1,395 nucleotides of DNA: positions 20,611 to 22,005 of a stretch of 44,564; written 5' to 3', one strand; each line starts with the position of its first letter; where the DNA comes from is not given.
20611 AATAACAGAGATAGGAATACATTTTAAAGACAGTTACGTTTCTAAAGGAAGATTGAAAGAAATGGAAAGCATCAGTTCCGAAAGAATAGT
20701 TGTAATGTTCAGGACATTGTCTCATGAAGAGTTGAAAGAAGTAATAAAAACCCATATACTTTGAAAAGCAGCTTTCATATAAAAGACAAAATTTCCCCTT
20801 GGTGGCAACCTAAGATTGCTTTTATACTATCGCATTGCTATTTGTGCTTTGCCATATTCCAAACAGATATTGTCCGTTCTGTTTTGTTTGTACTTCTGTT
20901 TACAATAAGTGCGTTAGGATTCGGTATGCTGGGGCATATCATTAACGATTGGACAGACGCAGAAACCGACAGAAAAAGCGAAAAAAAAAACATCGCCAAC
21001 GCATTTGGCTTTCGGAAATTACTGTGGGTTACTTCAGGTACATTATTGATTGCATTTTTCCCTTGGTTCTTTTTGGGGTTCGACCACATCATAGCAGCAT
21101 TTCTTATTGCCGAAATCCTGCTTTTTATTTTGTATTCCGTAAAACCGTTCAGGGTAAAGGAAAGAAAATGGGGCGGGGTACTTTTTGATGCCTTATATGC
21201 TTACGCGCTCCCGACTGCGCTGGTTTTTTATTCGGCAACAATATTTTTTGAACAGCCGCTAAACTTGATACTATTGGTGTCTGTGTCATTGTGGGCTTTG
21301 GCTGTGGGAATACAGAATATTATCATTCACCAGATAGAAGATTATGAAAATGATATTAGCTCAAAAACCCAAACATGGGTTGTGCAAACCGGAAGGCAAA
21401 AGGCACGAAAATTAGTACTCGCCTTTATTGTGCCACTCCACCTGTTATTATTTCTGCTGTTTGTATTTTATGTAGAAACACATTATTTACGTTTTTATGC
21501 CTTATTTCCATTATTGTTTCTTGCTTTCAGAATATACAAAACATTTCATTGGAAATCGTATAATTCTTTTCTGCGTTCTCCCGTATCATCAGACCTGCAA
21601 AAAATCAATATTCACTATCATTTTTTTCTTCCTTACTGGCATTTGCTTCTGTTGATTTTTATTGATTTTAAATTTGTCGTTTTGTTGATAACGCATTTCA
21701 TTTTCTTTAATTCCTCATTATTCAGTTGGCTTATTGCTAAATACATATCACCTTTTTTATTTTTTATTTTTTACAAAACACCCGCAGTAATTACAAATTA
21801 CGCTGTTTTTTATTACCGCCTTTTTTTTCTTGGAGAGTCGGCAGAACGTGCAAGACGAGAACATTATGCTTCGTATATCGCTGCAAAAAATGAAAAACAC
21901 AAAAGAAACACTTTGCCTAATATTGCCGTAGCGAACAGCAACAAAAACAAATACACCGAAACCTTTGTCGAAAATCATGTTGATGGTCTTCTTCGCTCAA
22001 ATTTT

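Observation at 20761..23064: UbiA-family prenyltransferase fused to a GT4 glycosyltransferase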

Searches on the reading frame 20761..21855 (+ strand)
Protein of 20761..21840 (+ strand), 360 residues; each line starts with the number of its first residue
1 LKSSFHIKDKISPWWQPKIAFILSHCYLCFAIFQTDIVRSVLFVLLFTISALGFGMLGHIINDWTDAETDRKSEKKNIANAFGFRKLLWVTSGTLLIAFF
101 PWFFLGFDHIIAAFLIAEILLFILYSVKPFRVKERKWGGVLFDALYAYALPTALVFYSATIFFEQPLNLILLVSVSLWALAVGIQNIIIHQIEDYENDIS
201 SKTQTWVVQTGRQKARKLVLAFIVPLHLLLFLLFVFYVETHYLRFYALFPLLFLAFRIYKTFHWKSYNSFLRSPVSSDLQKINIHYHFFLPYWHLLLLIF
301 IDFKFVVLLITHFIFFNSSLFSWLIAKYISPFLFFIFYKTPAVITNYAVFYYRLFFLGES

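Call 10: search_solved_structures(query=window:20761-21840:+, max_evalue=10, show_alignments=3)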
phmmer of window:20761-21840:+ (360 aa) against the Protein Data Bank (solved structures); distinct sequences matched with E-value up to 10: 0.

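Call 15: search_solved_structures(query=A2, max_evalue=10, show_alignments=4)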
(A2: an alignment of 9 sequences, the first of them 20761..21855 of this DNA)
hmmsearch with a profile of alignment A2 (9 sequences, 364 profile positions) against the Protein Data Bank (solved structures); distinct sequences matched with E-value up to 10: 0.

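Call 22: search_protein_representatives(alignment_id=A2)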
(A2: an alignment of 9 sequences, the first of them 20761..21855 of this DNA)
Query: 9 sequences, 364 profile positions. Proteins with E-value up to 0.001 (for the whole library): 2800; up to 1e-10: 1690; up to 1e-30: 710. The best 150 are listed.
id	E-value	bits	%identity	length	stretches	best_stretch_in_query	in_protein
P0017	6.1e-139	479.9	-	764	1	1-364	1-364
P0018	9.7e-123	426.6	-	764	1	3-364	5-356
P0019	2.6e-97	342.9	-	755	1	5-359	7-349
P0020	3.9e-93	329.2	-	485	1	7-364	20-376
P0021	1.2e-90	321.0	-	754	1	4-338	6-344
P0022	4.6e-88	312.5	-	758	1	4-364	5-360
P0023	2.1e-87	310.4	-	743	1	7-364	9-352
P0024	1.9e-86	307.2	-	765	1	5-357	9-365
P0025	8.1e-84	298.5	-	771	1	3-361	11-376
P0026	4.6e-83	296.1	-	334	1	5-320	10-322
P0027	5.0e-75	269.6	-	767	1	6-319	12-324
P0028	6.3e-75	269.3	-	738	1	1-364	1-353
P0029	4.5e-68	246.8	-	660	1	6-315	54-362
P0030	6.1e-68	246.3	-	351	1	10-315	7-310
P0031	4.5e-66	240.2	-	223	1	4-217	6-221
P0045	1.7e-61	225.1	-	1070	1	6-316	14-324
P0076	9.9e-58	212.7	-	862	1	7-332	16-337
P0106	1.6e-55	205.5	-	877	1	6-316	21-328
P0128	1.9e-53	198.6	-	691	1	8-323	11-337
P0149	6.9e-52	193.5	-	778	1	4-317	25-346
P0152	1.1e-51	192.8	-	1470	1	8-317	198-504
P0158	2.1e-51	191.9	-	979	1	8-316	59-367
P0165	3.5e-51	191.2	-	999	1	5-314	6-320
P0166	4.1e-51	190.9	-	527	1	6-316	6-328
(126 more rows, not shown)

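Call 26: search_protein_families(library=pfam, proteins=[P0029, P0045, P0076, P0106, P0128, P0149, P0152, P0158, P0165, P0166], max_evalue=0.0001)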
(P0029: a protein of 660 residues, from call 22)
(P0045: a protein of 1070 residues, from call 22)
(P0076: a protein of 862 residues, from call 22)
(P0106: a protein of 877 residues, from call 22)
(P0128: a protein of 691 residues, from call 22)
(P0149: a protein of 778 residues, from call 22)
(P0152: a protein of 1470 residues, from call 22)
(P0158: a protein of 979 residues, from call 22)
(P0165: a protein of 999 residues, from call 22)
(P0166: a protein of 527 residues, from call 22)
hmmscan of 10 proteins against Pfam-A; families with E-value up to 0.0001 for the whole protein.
P0029 (660 aa): 2 families
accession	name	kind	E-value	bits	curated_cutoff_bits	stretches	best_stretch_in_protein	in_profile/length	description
PF13439.12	Glyco_transf_4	-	6.3e-08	33.3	28.5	1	492-584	59-159/170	Glycosyltransferase Family 4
PF13579.12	Glyco_trans_4_4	-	3.2e-06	28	29.7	1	498-585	64-153/158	Glycosyl transferase 4-like domain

P0045 (1070 aa): 7 families
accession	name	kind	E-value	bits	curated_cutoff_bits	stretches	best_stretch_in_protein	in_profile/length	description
PF00534.26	Glycos_transf_1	-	4.6e-32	111.4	26.4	1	508-676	8-171/172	Glycosyl transferases group 1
PF13692.12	Glyco_trans_1_4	-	6.8e-23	81.9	27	1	518-663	4-142/142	Glycosyl transferases group 1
PF01040.23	UbiA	-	2.5e-12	47.1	34.2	1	31-272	5-236/250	UbiA prenyltransferase family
PF13439.12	Glyco_transf_4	-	1.6e-10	41.7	28.5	1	406-504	63-169/170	Glycosyltransferase Family 4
PF13472.12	Lipase_GDSL_2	-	5.5e-06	27.4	32.9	1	810-886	2-83/178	GDSL-like Lipase/Acylhydrolase family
PF13524.12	Glyco_trans_1_2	-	1e-05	26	25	1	544-683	12-134/144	Glycosyl transferase-like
PF13579.12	Glyco_trans_4_4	-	3.7e-05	24.6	29.7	1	407-500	63-158/158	Glycosyl transferase 4-like domain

P0076 (862 aa): 1 family
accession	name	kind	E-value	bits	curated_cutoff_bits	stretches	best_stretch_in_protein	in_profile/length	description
PF01040.23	UbiA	-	1.6e-13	51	34.2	1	32-284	5-244/250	UbiA prenyltransferase family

P0106 (877 aa): 1 family
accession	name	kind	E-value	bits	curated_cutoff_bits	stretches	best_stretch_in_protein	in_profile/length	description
PF01040.23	UbiA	-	1.9e-09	37.6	34.2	1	48-275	14-231/250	UbiA prenyltransferase family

P0128 (691 aa): 1 family
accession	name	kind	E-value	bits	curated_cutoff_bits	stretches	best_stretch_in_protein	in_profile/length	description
PF01040.23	UbiA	-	1.2e-17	64.5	34.2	1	25-272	7-235/250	UbiA prenyltransferase family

P0149 (778 aa): 1 family
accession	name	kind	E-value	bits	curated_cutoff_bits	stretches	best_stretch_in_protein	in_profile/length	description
PF01040.23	UbiA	-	1e-11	45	34.2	1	58-293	19-239/250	UbiA prenyltransferase family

P0152 (1470 aa): 16 families
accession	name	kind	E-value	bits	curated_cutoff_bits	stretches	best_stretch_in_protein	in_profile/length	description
PF05721.19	PhyH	-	1.3e-30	107.7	22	2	908-1098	2-211/213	Phytanoyl-CoA dioxygenase (PhyH)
PF13414.12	TPR_11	-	1.1e-29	102.3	26.8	2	1375-1415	1-41/42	TPR repeat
PF00515.34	TPR_1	-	2.3e-23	81.4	27.8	2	1403-1435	2-34/34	Tetratricopeptide repeat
PF01040.23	UbiA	-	1.2e-22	80.9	34.2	1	223-447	13-227/250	UbiA prenyltransferase family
PF07719.23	TPR_2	-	2.4e-22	77.6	27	2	1369-1401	2-34/34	Tetratricopeptide repeat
PF13432.12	TPR_16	-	1.8e-20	73.4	32.7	3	1406-1468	1-63/65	Tetratricopeptide repeat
PF13428.12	TPR_14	-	8.7e-16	57.3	23.5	2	1369-1410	2-43/44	Tetratricopeptide repeat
PF13431.12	TPR_17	-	1.4e-15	56.6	24.4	2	1391-1422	2-33/34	Tetratricopeptide repeat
PF14559.12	TPR_19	-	6e-15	55.8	25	2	1378-1422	1-45/68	Tetratricopeptide repeat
PF13181.12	TPR_8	-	1.4e-13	50.3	25.7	1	1403-1435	2-34/34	Tetratricopeptide repeat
PF13176.12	TPR_7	-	9.7e-12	44.4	27.9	0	1406-1434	3-31/36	Tetratricopeptide repeat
PF13424.12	TPR_12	-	2.5e-09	37.6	30.1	1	1370-1431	5-74/77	Tetratricopeptide repeat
PF13174.12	TPR_6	-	2e-08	34.7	26.3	0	1405-1434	3-32/33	Tetratricopeptide repeat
PF23914.1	TPR_CcmH_CycH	-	4.4e-07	30.3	42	0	1354-1428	70-147/158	Cytochrome c-type biogenesis protein H TPR domain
PF13371.12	TPR_9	-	6.9e-06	26.4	35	1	1375-1438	2-65/73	Tetratricopeptide repeat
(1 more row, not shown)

P0158 (979 aa): 15 families
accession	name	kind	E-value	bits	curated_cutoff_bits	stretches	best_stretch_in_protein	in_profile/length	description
PF01040.23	UbiA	-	6.6e-23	81.7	34.2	1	79-309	9-229/250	UbiA prenyltransferase family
PF13414.12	TPR_11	-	1.7e-22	79.3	26.8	2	889-926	1-38/42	TPR repeat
PF00515.34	TPR_1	-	2.1e-18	65.7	27.8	1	917-949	2-34/34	Tetratricopeptide repeat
PF13431.12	TPR_17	-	9.5e-17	60.3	24.4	1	938-969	1-32/34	Tetratricopeptide repeat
PF07719.23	TPR_2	-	7.1e-15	54.3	27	1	917-949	2-34/34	Tetratricopeptide repeat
PF14559.12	TPR_19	-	2.5e-14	53.8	25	2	892-949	1-58/68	Tetratricopeptide repeat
PF13432.12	TPR_16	-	1.3e-13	51.5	32.7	2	886-949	1-64/65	Tetratricopeptide repeat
PF13428.12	TPR_14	-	4.2e-13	49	23.5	1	884-924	3-43/44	Tetratricopeptide repeat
PF13181.12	TPR_8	-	1.4e-09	37.8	25.7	0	917-949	2-34/34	Tetratricopeptide repeat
PF13424.12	TPR_12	-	1.3e-07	32.1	30.1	1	883-945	4-74/77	Tetratricopeptide repeat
PF13174.12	TPR_6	-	1.1e-05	26.2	26.3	0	920-948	4-32/33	Tetratricopeptide repeat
PF13243.12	SQHop_cyclase_C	-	3.7e-05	23.3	26.1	0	582-723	55-178/319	Squalene-hopene cyclase C-terminal domain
PF12895.13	ANAPC3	-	5.5e-05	23.8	27.2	0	880-941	21-81/82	Anaphase-promoting complex, cyclosome, subunit 3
PF13176.12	TPR_7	-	5.6e-05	23.4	27.9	0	920-946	3-29/36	Tetratricopeptide repeat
PF24575.1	TPR_Slam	-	6.8e-05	23.7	35.2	1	867-928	33-93/104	Surface lipoprotein assembly modifier, N-terminal TPR repeats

P0165 (999 aa): 9 families
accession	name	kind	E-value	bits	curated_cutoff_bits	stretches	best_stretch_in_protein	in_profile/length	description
PF13649.12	Methyltransf_25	-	6.7e-18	65.6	27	1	801-898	1-97/97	Methyltransferase domain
PF13847.12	Methyltransf_31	-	2.9e-17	63.1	27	1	797-909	3-119/145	Methyltransferase domain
PF08241.18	Methyltransf_11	-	3.4e-17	63.3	21.2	1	802-901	1-94/95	Methyltransferase domain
PF13489.12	Methyltransf_23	-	1.1e-14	55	27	1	775-952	2-162/164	Methyltransferase domain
PF02353.26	CMAS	-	4.6e-13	49.5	27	1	791-953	56-214/273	Mycolic acid cyclopropane synthetase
PF01040.23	UbiA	-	2.7e-12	47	34.2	1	44-261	19-230/250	UbiA prenyltransferase family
PF08242.18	Methyltransf_12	-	7.4e-12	46.3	30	1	802-900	1-98/98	Methyltransferase domain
PF07021.18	MetW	-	1.6e-08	34.9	21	1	795-894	11-102/193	Methionine biosynthesis protein MetW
PF01209.24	Ubie_methyltran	-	1.9e-06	27.8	20.1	1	795-902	45-151/233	ubiE/COQ5 methyltransferase family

P0166 (527 aa): 2 families
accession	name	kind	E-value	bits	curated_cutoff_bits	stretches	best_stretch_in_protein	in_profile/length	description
PF01040.23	UbiA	-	1.3e-13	51.3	34.2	1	25-271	9-243/250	UbiA prenyltransferase family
PF19717.4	DUF6212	-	3.9e-09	36.3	26.4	1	387-490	280-395/395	Family of unknown function (DUF6212)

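Call 33: search_protein_families(library=ncbifam, alignment_id=A2, max_evalue=1)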
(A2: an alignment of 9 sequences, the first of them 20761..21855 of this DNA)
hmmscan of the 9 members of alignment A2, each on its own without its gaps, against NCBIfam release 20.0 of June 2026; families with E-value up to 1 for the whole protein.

A. member 1, window:20761-21855:+ (365 aa): 9 families
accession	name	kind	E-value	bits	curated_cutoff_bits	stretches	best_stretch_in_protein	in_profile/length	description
NF009523.0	PRK12884.1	equivalog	2.3e-09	36.9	269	2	149-255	136-241/279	prenyltransferase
NF010119.0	PRK13595.1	equivalog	1.5e-07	31.3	248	1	24-222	33-221/292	prenyltransferase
NF005742.0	PRK07566.1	equivalog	1.7e-07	30.6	313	2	107-242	131-261/315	chlorophyll synthase ChlG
TIGR01476.1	chlor_syn_BchG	subfamily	2.7e-07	30.3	212.3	2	109-241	106-232/283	(bacterio)chlorophyll synthase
NF009521.0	PRK12882.1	equivalog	7e-06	25.5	296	2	144-255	135-244/280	geranylgeranylglycerol-phosphate geranylgeranyltransferase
NF004751.0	PRK06080.1-3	equivalog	9.3e-06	25.4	264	2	171-251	177-254/296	1,4-dihydroxy-2-naphthoate polyprenyltransferase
NF009512.0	PRK12872.1-1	equivalog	1.8e-05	24.5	278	1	28-269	25-279/303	geranylgeranylglycerol-phosphate geranylgeranyltransferase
NF009522.0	PRK12883.1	equivalog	0.00064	19.3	353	1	43-224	39-208/279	geranylgeranylglycerol-phosphate geranylgeranyltransferase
NF004750.0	PRK06080.1-2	equivalog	0.0023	17.3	346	1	169-257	178-263/301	1,4-dihydroxy-2-naphthoate polyprenyltransferase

B. families by the number of members that match (of 9 scanned): 14 families
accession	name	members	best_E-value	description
NF010119.0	PRK13595.1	8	1.4e-08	prenyltransferase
NF005742.0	PRK07566.1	6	1.7e-07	chlorophyll synthase ChlG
NF004751.0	PRK06080.1-3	6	1.7e-06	1,4-dihydroxy-2-naphthoate polyprenyltransferase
NF009516.0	PRK12875.1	5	3.6e-15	prenyltransferase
NF009523.0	PRK12884.1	5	2.3e-09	prenyltransferase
NF004750.0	PRK06080.1-2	5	3.1e-08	1,4-dihydroxy-2-naphthoate polyprenyltransferase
NF009522.0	PRK12883.1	4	8.9e-05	geranylgeranylglycerol-phosphate geranylgeranyltransferase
TIGR00751.1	menA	3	2.4e-06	1,4-dihydroxy-2-naphthoate octaprenyltransferase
TIGR01476.1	chlor_syn_BchG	2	2.7e-07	(bacterio)chlorophyll synthase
NF009521.0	PRK12882.1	2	1.1e-06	geranylgeranylglycerol-phosphate geranylgeranyltransferase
NF009512.0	PRK12872.1-1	2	1.8e-05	geranylgeranylglycerol-phosphate geranylgeranyltransferase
NF009513.0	PRK12872.1-3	1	4.6e-06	prenyltransferase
NF004754.0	PRK06080.1-6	1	3.8e-05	1,4-dihydroxy-2-naphthoate polyprenyltransferase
NF009608.0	PRK13105.1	1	0.00047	prenyltransferase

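Call 34: predict_structure(alignment_id=A2)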
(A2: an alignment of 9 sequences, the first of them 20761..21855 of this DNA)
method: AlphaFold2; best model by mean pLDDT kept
length: 365 residues; sequences in the alignment: 9
mean_pLDDT: 87.4   pTM: 0.81
mean pLDDT of the five models: 87.4, 86.3, 86.3, 83.0, 80.6
residues with pLDDT >= 90: 206; 70-90: 142; 50-70: 5; < 50: 12
segments of 3 or more residues with pLDDT < 50: 1-12
pLDDT, mean of each block of 10 residues (from residue 1): 33 68 96 96 95 87 82 78 87 93 93 93 85 85 94 96 95 96 94 88 87 92 95 96 94 93 87 85 88 95 95 82 74 73 85 92 86
secondary structure, 60 per line:
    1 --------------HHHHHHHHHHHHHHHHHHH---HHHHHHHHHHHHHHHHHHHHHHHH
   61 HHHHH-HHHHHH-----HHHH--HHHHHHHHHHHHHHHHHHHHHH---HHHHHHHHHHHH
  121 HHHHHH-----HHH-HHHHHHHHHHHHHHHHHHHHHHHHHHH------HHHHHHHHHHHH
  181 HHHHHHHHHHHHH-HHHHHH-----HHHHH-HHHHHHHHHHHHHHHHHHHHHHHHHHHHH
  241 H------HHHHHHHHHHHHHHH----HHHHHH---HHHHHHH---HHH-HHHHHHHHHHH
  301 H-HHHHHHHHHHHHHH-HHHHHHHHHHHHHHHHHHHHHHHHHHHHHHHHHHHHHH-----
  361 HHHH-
elements in order: H15-33 H37-65 H67-72 H78-81 H84-105 H109-126 H136-162 H169-193 H195-200 H206-210 H212-241 H248-262 H267-272 H276-282 H290-301 H303-316 H318-355 H361-364

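Call 38: fold_search(model_id=the predicted structure, library=pdb)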
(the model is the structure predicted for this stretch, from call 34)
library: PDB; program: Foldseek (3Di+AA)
matches with E <= 10: 381; with E <= 0.001: 8
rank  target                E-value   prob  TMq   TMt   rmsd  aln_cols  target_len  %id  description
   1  4tq4_D                1.2e-04  1.00  0.52  0.63   6.0       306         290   15  Structure of a UbiA homolog from Archaeoglobus fulgidus bound to DMAPP and Mg2+ (released 2014-07-16)
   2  4tq3_A                2.1e-04  1.00  0.50  0.62   6.6       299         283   14  Structure of a UbiA homolog from Archaeoglobus fulgidus bound to GPP and Mg2+ (released 2014-07-16)
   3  4tq3_B                2.6e-04  1.00  0.53  0.65   5.4       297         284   16  Structure of a UbiA homolog from Archaeoglobus fulgidus bound to GPP and Mg2+ (released 2014-07-16)
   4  7bpu_A                3.4e-04  1.00  0.52  0.65   5.1       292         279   18  Structural and mechanistic insights into the biosynthesis of Digeranylgeranylglyceryl phosphate synthase in membranes (released 2021-04-14)
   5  4tq4_A                3.6e-04  1.00  0.49  0.59   6.8       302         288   15  Structure of a UbiA homolog from Archaeoglobus fulgidus bound to DMAPP and Mg2+ (released 2014-07-16)
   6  4tq4_C                4.0e-04  1.00  0.51  0.63   6.0       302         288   16  Structure of a UbiA homolog from Archaeoglobus fulgidus bound to DMAPP and Mg2+ (released 2014-07-16)
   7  4tq5                  7.8e-04  1.00  0.49  0.62   6.1       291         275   16  Structure of a UbiA homolog from Archaeoglobus fulgidus (released 2014-07-16)
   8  6m31_A                9.9e-04  1.00  0.51  0.64   5.1       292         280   18  Structural and Functional Insights into an Archaeal Lipid Synthase (released 2021-02-03)
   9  4tq6_A                4.2e-03  1.00  0.52  0.69   5.2       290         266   14  Structure of a UbiA homolog from Archaeoglobus fulgidus bound to Cd2+ (released 2014-07-16)
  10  4od4_A                4.9e-03  1.00  0.42  0.53   7.0       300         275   17  Apo structure of a UbiA homolog from Aeropyrum pernix K1 (released 2014-03-19)
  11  4od5_A                1.5e-02  1.00  0.49  0.62   6.3       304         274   15  Substrate-bound structure of a UbiA homolog from Aeropyrum pernix K1 (released 2014-03-19)
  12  5xn5_A                4.7e-02  1.00  0.37  0.45   7.8       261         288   11  Homo-dimer crystal structure of geranylgeranyl diphosphate synthases 1 from Oryza sativa (released 2017-06-21)
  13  8djk_B                5.3e-02  1.00  0.46  0.57   6.2       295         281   11  HMGCR-UBIAD1 Complex State 2 (released 2022-08-03)
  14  4wk5                  9.0e-02  1.00  0.37  0.49   5.5       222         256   14  Crystal structure of a Isoprenoid Synthase family member from Thermotoga neapolitana DSM 4359, target EFI-509458 (released 2014-11-19)
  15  3aq0_F                9.4e-02  0.99  0.35  0.40  11.1       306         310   10  Ligand-bound form of Arabidopsis medium/long-chain length prenyl pyrophosphate synthase (surface polar residue mutant) (released 2011-01-19)
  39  8j8j_A                3.5e-01  0.99  0.43  0.52   5.5       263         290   11  Membrane bound PRTase, C3 symmetry, donor bound (released 2024-02-07)
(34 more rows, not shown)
